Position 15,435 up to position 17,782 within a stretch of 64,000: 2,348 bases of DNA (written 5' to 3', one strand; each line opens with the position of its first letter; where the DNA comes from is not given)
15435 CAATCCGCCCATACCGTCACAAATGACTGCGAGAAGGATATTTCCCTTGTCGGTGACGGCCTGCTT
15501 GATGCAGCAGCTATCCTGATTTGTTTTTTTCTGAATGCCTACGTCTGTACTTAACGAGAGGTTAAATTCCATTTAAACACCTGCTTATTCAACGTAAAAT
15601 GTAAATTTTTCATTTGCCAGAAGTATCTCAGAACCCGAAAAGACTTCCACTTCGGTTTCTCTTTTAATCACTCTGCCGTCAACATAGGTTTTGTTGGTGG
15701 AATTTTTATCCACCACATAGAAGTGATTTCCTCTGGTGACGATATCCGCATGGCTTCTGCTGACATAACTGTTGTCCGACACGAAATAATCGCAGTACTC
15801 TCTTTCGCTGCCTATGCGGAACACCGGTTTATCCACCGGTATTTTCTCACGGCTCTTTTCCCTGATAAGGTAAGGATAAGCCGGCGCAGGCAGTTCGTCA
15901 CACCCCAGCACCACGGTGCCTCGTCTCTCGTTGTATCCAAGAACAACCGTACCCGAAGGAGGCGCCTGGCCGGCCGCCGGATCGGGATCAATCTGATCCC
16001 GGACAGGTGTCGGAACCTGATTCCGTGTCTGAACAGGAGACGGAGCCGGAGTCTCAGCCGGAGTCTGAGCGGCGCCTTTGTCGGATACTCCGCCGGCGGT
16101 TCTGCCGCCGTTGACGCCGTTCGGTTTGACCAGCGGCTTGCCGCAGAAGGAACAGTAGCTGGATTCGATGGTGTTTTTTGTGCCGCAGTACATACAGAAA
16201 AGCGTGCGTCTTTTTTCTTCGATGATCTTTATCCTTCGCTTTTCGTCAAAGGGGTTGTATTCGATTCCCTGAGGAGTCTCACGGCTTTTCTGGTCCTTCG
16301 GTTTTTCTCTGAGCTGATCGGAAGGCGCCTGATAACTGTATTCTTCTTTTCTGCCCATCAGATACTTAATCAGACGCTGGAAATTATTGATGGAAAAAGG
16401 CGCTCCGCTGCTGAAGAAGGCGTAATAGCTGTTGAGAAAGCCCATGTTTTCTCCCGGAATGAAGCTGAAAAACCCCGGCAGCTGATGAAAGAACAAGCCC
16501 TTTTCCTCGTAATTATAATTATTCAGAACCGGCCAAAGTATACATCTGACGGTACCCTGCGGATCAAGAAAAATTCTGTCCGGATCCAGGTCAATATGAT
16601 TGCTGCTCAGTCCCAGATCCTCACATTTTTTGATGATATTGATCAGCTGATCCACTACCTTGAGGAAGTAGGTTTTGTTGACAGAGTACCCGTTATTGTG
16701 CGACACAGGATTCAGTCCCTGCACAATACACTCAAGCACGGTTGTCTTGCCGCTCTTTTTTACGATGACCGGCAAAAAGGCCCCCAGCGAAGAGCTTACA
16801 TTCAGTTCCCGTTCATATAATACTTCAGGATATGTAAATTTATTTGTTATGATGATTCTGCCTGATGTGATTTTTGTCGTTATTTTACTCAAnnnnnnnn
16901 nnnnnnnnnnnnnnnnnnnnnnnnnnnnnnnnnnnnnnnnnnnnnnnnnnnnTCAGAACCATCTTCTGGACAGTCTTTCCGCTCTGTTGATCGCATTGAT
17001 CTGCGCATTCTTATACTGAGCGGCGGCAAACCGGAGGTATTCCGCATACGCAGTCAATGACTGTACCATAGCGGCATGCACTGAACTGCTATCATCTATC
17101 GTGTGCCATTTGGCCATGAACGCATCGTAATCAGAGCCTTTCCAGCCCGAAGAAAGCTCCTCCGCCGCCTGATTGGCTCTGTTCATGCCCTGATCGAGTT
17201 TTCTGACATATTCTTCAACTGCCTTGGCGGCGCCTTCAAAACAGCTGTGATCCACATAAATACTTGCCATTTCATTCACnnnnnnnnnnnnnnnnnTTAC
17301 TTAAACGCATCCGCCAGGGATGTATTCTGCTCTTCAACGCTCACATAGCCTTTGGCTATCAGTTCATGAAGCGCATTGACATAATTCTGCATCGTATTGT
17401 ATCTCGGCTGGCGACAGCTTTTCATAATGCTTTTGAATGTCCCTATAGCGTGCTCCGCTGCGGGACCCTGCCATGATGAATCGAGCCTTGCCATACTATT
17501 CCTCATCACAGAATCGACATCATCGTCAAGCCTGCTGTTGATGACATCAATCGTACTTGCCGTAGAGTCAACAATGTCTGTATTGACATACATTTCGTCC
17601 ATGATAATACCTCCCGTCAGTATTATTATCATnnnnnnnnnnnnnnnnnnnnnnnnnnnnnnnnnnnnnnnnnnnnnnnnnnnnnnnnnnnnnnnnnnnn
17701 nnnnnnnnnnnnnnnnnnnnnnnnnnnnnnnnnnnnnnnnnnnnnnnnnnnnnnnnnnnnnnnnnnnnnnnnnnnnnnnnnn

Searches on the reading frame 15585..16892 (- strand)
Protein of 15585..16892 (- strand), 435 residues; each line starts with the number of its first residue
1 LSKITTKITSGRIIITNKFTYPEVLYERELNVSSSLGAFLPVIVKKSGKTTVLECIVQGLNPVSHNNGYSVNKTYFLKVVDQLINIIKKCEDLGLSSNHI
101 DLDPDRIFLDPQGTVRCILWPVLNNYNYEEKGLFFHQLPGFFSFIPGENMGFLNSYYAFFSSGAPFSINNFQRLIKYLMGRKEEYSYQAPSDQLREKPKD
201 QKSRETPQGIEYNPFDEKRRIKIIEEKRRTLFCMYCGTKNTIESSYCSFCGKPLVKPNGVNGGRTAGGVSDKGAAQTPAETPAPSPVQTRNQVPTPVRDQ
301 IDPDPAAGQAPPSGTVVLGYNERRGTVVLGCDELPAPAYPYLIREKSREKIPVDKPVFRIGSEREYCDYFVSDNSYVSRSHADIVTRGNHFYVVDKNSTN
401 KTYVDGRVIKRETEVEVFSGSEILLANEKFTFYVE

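Call 3: search_protein_families(library=pfam, proteins=[window:15585-16892:-], max_evalue=0.01)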
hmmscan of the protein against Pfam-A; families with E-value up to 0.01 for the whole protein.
window:15585-16892:- (435 aa): 4 families
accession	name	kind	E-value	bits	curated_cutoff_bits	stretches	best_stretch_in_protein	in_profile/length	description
PF00498.31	FHA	-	7.7e-14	52.3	20.7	1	359-425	2-66/67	FHA domain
PF16697.10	Yop-YscD_cpl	-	6.6e-07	30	33.2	1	350-425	11-83/94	Inner membrane component of T3SS, cytoplasmic domain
PF13240.11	Zn_Ribbon_1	-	4e-05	23.7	25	1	232-254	1-23/23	zinc-ribbon domain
PF19909.4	DUF6382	-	0.008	16.3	26.7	0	70-123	67-121/163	Domain of unknown function (DUF6382)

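Call 9: search_protein_families(library=ncbifam, proteins=[window:15585-16892:-], max_evalue=0.01)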
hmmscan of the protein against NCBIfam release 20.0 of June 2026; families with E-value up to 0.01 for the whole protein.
window:15585-16892:- (435 aa): 3 families
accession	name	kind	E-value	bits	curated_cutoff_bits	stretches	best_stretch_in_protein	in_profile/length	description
NF049868.1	FhaB_Rv0019c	equivalog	4.9e-08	33.2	125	1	367-417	96-145/158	FHA domain-containing protein FhaB/FipA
TIGR03354.1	VI_FHA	hypoth_equivalog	9.1e-05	22.4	120.25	1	358-425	26-94/420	type VI secretion system-associated FHA domain protein TagH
NF041660.2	oxygluDhInhib_OdhI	equivalog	0.0001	22.2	200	1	353-407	53-105/130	oxoglutarate dehydrogenase inhibitor Odhl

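Call 11: find_homologous_proteins(query=window:15585-16892:-, max_evalue=0.00001)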
Query window:15585-16892:- (435 aa): 140 proteins with E <= 0.00001 among 6282 candidates; the best 120 are listed.
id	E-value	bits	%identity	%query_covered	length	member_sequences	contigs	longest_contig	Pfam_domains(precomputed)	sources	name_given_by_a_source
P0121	1.9e-297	1004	100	100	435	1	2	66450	PF00498.32,PF16697.11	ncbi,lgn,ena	-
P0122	5.0e-115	403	47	100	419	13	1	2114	PF13240.12,PF00498.32,PF13248.12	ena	-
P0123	6.1e-94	333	42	100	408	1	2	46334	PF19909.5,PF13240.12,PF00498.32,PF16697.11,PF13248.12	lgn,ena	-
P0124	1.5e-93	332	42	100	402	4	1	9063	PF19909.5,PF00498.32,PF16697.11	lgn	-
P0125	1.8e-92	329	39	100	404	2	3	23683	PF19909.5,PF13240.12,PF00498.32,PF16697.11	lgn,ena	-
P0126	2.0e-92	328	43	100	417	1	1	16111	PF19909.5,PF00498.32,PF24463.2,PF16697.11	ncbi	-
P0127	1.0e-91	326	40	100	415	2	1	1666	PF19909.5,PF00498.32,PF16697.11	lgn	-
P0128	2.0e-90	322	41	100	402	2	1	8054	PF19909.5,PF13240.12,PF00498.32,PF16697.11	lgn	-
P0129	2.8e-90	321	39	100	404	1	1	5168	PF19909.5,PF13240.12,PF00498.32,PF24463.2,PF16697.11,PF13248.12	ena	-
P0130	1.7e-89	319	40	100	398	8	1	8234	PF19909.5,PF13240.12,PF00498.32,PF16697.11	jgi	jgi:hypothetical protein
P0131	4.0e-89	318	39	100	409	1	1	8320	PF19909.5,PF13240.12,PF00498.32,PF16697.11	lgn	-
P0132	3.3e-88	314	40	100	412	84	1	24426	PF19909.5,PF13240.12,PF00498.32,PF16697.11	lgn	-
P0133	3.7e-88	314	42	100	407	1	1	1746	PF19909.5,PF00498.32,PF16697.11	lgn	-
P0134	3.4e-87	311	41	100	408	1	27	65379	PF19909.5,PF13240.12,PF00498.32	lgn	-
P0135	9.8e-87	310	40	100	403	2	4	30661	PF19909.5,PF13240.12,PF00498.32,PF16697.11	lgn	-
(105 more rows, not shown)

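Call 27: find_related_loci(query=A1, collection=genome_contigs, flank=10000)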
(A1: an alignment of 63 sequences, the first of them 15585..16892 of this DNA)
Query A1 (435 aa) in genome_contigs; peptide patterns used: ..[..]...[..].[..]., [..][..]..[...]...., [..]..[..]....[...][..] (x = any residue, [..] = any of these).
330 stretches matched a pattern; 276 encode a relative of the query (tblastn E <= 1e-3); the best 80 are kept; 80 distinct loci.
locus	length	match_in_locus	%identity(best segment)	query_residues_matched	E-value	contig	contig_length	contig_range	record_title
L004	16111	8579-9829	42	1-435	4e-100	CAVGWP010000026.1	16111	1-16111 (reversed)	bacterium isolate H07675-L1_cleanbin_000027 genome assembly, contig: Spades_H07675-L1_contig_2979, whole genome shotgun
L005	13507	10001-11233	39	1-435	3e-92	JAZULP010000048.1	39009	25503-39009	MAG: Agathobacter sp. isolate T1900044904_TS20190370.MAGScoT_cleanbin_000063 SGB_3308_k141_2977093, whole genome shotgun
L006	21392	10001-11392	39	1-434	6e-89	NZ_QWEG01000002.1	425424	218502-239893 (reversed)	Neobacillus notoginsengisoli strain JCM 30743 NODE_2_length_425424_cov_54.0939, whole genome shotgun sequence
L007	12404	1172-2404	39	1-435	3e-88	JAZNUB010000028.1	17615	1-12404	MAG: Eubacteriales bacterium isolate T1900044800_TS20190266.MAGScoT_cleanbin_000005 SGB_2703_k141_3049497, whole genome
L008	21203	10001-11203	38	1-434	7e-87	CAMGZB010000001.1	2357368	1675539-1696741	Neobacillus sp. Marseille-Q6967 genome assembly, contig: contig00002, whole genome shotgun sequence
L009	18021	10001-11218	41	1-435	1e-87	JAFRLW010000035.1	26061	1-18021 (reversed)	MAG: Clostridia bacterium isolate RGIG2588 Goat_Jejunum.Co__c1004745, whole genome shotgun sequence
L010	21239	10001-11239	38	1-434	3e-86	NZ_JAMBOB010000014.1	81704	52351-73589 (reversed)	Neobacillus niacini strain MER TA 87 NODE_14_, whole genome shotgun sequence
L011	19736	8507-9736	38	1-434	5e-86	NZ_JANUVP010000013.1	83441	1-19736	Caldifermentibacillus hisashii strain N-11 NODE_13_length_83441_cov_68.119272, whole genome shotgun sequence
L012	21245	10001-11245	38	1-434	6e-84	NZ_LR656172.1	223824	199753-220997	Bacillus marasmi strain Marseille-P3556, whole genome shotgun sequence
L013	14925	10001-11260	36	1-434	1e-82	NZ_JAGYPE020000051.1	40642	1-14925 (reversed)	Neobacillus citreus strain FJAT-50051 scaffold51, whole genome shotgun sequence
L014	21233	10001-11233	36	1-434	2e-82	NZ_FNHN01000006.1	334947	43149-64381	Bacillus sp. OK048, whole genome shotgun sequence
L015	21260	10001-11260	37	1-434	7e-82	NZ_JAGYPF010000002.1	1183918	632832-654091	Neobacillus rhizophilus strain FJAT-49825 Scaffold2, whole genome shotgun sequence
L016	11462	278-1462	37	1-429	1e-81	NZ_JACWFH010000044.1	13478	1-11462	Mesobacillus maritimus strain PL-B2 PL-B2_contig_44, whole genome shotgun sequence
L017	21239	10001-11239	35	1-434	2e-81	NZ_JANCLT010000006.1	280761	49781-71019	Ectobacillus ponti strain SYSU M60031 NODE_6_length_280761_cov_150.775377, whole genome shotgun sequence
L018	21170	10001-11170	35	2-434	2e-79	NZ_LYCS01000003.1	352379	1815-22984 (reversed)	Oceanobacillus sp. Castelsardo contig_3, whole genome shotgun sequence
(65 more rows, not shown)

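Call 34: predict_structure(alignment_id=A1)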
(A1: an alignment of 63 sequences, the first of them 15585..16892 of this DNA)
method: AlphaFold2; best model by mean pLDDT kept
length: 435 residues; sequences in the alignment: 63
mean_pLDDT: 81.2   pTM: 0.54
mean pLDDT of the five models: 81.2, 80.2, 80.2, 80.2, 79.3
residues with pLDDT >= 90: 266; 70-90: 47; 50-70: 61; < 50: 61
segments of 3 or more residues with pLDDT < 50: 222-224, 260-277, 279-281, 283-285, 287-295, 297-302, 304-306, 308-312, 316-319
pLDDT, mean of each block of 10 residues (from residue 1): 92 95 90 94 96 97 89 97 97 94 96 96 84 96 94 96 93 96 64 55 52 56 56 88 92 75 41 39 42 42 47 49 53 77 97 97 96 95 96 95 97 97 97 94
secondary structure, 60 per line:
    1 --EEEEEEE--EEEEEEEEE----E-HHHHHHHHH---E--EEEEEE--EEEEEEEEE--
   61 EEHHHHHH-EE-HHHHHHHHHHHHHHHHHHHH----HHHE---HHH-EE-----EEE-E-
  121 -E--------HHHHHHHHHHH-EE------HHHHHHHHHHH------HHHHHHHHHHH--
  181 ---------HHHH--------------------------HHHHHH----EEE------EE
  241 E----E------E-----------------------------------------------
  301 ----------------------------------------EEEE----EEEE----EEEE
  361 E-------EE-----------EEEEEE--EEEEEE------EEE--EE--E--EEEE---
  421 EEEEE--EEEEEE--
elements in order: E3-9 E12-20 H27-35 E42-47 E50-58 H63-68 H73-92 E115-117 H131-141 H151-161 H168-178 H190-193 H220-225 E230-232 E239-241 E341-344 E349-352 E357-361 E382-387 E390-395 E402-404 E414-417 E421-425 E428-433

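Call 38: fold_search(model_id=the predicted structure, library=pdb)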
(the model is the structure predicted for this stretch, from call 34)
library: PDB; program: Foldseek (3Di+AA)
matches with E <= 10: 1991; with E <= 0.001: 249
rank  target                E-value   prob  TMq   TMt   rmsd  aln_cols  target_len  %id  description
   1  2ff4_A                1.3e-08  1.00  0.21  0.24   1.0        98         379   30  Mycobacterium tuberculosis EmbR in complex with low affinity phosphopeptide (released 2006-01-24)
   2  2fez                  2.0e-08  1.00  0.21  0.24   1.0        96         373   30  Mycobacterium tuberculosis EmbR (released 2006-01-24)
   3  2ff4_B                4.0e-08  1.00  0.21  0.25   1.0        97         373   30  Mycobacterium tuberculosis EmbR in complex with low affinity phosphopeptide (released 2006-01-24)
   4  6hc1_B                4.4e-08  1.00  0.20  0.83   1.8       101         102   28  Bdellovibrio bacteriovorus DgcB FHA in complex with phosphorylated N-terminal peptide (released 2019-08-28)
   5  6hc0_C                6.3e-08  1.00  0.20  0.83   1.7       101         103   27  Bdellovibrio bacteriovorus DgcB FHA domain, tail complex (released 2019-08-28)
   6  5yyz_A                8.3e-08  1.00  0.20  0.81   2.4       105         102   23  Crystal structure of the MEK1 FHA domain in complex with the HOP1 pThr318 peptide. (released 2018-10-17)
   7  6hc1_A                9.9e-08  1.00  0.21  0.84   1.8       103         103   26  Bdellovibrio bacteriovorus DgcB FHA in complex with phosphorylated N-terminal peptide (released 2019-08-28)
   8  3vpy                  1.0e-07  1.00  0.21  0.61   2.1       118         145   23  Crystal structure of Arabidopsis DDL FHA domain (released 2013-02-06)
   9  4jon_A                1.1e-07  1.00  0.21  0.72   1.4       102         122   17  Crystal structure of a centrosomal protein 170kDa, transcript variant beta (CEP170) from Homo sapiens at 2.15 A resolu (released 2013-04-17)
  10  6hc0_D                1.4e-07  1.00  0.21  0.85   1.6       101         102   26  Bdellovibrio bacteriovorus DgcB FHA domain, tail complex (released 2019-08-28)
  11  6hbz_A                1.6e-07  1.00  0.21  0.33   1.8       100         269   28  Bdellovibrio bacteriovorus DgcB Full-length (released 2019-08-28)
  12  5t2f_C                2.2e-07  1.00  0.21  0.35   3.2       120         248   16  Structure of the FHA1 domain of Rad53 bound to the BRCT domain of Dbf4 (released 2017-03-15)
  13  6hc0_B                2.3e-07  1.00  0.21  0.81   1.9       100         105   28  Bdellovibrio bacteriovorus DgcB FHA domain, tail complex (released 2019-08-28)
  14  4jon_E                2.6e-07  1.00  0.21  0.72   1.3       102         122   17  Crystal structure of a centrosomal protein 170kDa, transcript variant beta (CEP170) from Homo sapiens at 2.15 A resolu (released 2013-04-17)
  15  8p5r_G                2.6e-07  1.00  0.20  0.86   1.6        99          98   25  Crystal structure of full-length, homohexameric 2-oxoglutarate dehydrogenase KGD from Mycobacterium smegmatis in compl (released 2023-08-16)
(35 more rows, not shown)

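Call 53: list_cluster_members(proteins=[P0121, P0001])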
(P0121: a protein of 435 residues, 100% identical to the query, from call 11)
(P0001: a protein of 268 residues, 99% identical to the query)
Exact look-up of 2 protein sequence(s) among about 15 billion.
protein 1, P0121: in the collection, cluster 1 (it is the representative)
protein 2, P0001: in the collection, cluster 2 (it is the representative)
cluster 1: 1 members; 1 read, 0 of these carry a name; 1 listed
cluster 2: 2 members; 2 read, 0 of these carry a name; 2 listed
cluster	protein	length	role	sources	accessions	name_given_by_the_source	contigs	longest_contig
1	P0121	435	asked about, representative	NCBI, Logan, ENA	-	-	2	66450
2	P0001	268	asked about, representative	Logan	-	-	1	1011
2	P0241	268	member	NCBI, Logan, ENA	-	-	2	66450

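Call 60: search_solved_structures(query=A1, max_evalue=10)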
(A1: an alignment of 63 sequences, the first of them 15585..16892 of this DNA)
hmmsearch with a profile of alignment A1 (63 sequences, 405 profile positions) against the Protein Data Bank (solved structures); distinct sequences matched with E-value up to 10: 131 (the best 60 are shown).
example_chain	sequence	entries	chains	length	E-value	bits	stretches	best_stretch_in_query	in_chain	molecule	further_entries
8s05_C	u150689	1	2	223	2.7e-12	49.8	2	341-397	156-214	Conserved protein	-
5a8i_A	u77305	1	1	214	1.3e-11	47.5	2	341-397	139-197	ARNA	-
6hc1_A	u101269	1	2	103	2.5e-07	33.4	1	343-402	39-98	GGDEF domain protein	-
6hc0_B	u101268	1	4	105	2.6e-07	33.4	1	343-402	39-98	GGDEF domain protein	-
2fez_A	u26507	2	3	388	8.8e-07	31.6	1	297-404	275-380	Probable regulatory protein embR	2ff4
3vpy_A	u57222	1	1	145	9.5e-07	31.5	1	356-398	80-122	FHA domain-containing protein DDL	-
6hbz_A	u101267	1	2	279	1.8e-06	30.6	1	343-402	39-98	GGDEF domain protein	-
11xu_G1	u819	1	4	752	5.3e-05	25.8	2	235-261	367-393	Double zinc ribbon and ankyrin repeat-containing protein 1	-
2jpe_A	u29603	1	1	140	6.3e-05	25.5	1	318-375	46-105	Nuclear inhibitor of protein phosphatase 1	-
9sfa_A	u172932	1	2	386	0.00017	24.1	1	218-263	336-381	Putative regulatory protein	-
3gqs_A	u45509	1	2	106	0.00026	23.5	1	327-382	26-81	Adenylate cyclase-like protein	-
2kkl_A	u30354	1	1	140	0.0023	20.4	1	338-377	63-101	Uncharacterized protein Mb1858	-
6i2q_B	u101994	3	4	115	0.0026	20.2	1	324-377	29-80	Glycogen accumulation regulator GarA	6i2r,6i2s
2kfu_A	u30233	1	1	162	0.0028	20.1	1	338-377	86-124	Rv1827 pThr 22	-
6i2p_D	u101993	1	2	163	0.0029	20.1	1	338-377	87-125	Glycogen accumulation regulator GarA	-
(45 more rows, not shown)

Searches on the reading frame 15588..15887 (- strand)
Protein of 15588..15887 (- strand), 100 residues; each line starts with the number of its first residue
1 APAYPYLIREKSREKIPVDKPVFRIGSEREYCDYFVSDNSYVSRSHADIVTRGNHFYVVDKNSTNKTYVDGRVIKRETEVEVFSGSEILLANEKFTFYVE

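Call 21: search_solved_structures(query=window:15588-15887:-, max_evalue=0.01, show_alignments=3)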
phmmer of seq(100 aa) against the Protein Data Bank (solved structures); distinct sequences matched with E-value up to 0.01: 15.
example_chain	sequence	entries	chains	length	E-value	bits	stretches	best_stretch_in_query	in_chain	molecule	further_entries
6hc1_A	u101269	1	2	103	1e-05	29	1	25-97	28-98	GGDEF domain protein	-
6hc0_B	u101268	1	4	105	1.1e-05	28.9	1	25-97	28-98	GGDEF domain protein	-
6hbz_A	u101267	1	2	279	6.1e-05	26.5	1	33-95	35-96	GGDEF domain protein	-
6i2q_B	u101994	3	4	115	0.00035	24.1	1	16-89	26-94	Glycogen accumulation regulator GarA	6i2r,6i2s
8p5r_G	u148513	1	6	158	0.00073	23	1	17-75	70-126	Glycogen accumulation regulator GarA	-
2fez_A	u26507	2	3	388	0.0015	22.1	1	12-99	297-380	Probable regulatory protein embR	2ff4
3gqs_A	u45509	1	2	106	0.0017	21.9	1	22-80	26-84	Adenylate cyclase-like protein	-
2kkl_A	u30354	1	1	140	0.0023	21.4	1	31-75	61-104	Uncharacterized protein Mb1858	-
2kfu_A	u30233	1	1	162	0.003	21.1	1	31-75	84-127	Rv1827 pThr 22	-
6i2p_D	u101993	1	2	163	0.003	21.1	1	31-75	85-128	Glycogen accumulation regulator GarA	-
7rj3_A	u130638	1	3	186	0.0037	20.8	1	31-75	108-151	Glycogen accumulation regulator GarA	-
2kb3_A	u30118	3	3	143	0.0055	20.3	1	17-91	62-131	Oxoglutarate dehydrogenase inhibitor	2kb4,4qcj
8p5x_G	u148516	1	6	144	0.0055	20.2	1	17-91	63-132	Oxoglutarate dehydrogenase inhibitor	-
5a8i_A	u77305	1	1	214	0.0056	20.2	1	35-73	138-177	ARNA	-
8s05_C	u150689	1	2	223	0.006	20.1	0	35-73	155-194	Conserved protein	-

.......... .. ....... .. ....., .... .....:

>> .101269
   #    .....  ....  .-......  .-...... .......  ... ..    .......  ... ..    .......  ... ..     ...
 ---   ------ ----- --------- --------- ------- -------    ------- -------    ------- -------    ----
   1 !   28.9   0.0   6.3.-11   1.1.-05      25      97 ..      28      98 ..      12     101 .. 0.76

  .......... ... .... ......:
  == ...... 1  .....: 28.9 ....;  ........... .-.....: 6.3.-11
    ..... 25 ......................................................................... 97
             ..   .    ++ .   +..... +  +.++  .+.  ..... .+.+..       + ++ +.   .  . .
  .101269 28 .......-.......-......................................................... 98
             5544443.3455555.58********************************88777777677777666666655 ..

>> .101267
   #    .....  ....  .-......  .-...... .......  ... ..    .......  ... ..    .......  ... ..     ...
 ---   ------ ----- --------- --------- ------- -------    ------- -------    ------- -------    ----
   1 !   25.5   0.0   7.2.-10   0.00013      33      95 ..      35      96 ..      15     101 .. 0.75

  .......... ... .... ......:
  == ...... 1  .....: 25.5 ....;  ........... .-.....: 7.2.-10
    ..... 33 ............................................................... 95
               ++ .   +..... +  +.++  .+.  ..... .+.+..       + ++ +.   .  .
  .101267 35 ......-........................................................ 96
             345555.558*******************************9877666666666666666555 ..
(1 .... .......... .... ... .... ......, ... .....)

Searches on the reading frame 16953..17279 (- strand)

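Call 3: search_protein_families(library=pfam, proteins=[window:16953-17279:-], max_evalue=0.01)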
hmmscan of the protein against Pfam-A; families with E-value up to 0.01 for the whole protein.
window:16953-17279:- (108 aa): 1 family
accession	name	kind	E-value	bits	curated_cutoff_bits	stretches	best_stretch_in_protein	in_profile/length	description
PF06013.18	WXG100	-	3.8e-06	27.5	27.3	1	7-91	2-83/86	Proteins of 100 residues with WXG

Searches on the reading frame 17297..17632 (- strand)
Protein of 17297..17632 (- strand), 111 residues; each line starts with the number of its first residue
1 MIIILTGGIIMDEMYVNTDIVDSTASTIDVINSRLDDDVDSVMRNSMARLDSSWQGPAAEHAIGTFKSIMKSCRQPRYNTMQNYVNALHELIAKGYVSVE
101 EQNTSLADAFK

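Call 3: search_protein_families(library=pfam, proteins=[window:17297-17632:-], max_evalue=0.01)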
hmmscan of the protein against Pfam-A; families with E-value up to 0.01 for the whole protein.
window:17297-17632:- (111 aa): 1 family
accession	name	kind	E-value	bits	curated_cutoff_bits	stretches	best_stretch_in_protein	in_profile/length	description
PF06013.18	WXG100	-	8.6e-06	26.4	27.3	1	15-75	3-62/86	Proteins of 100 residues with WXG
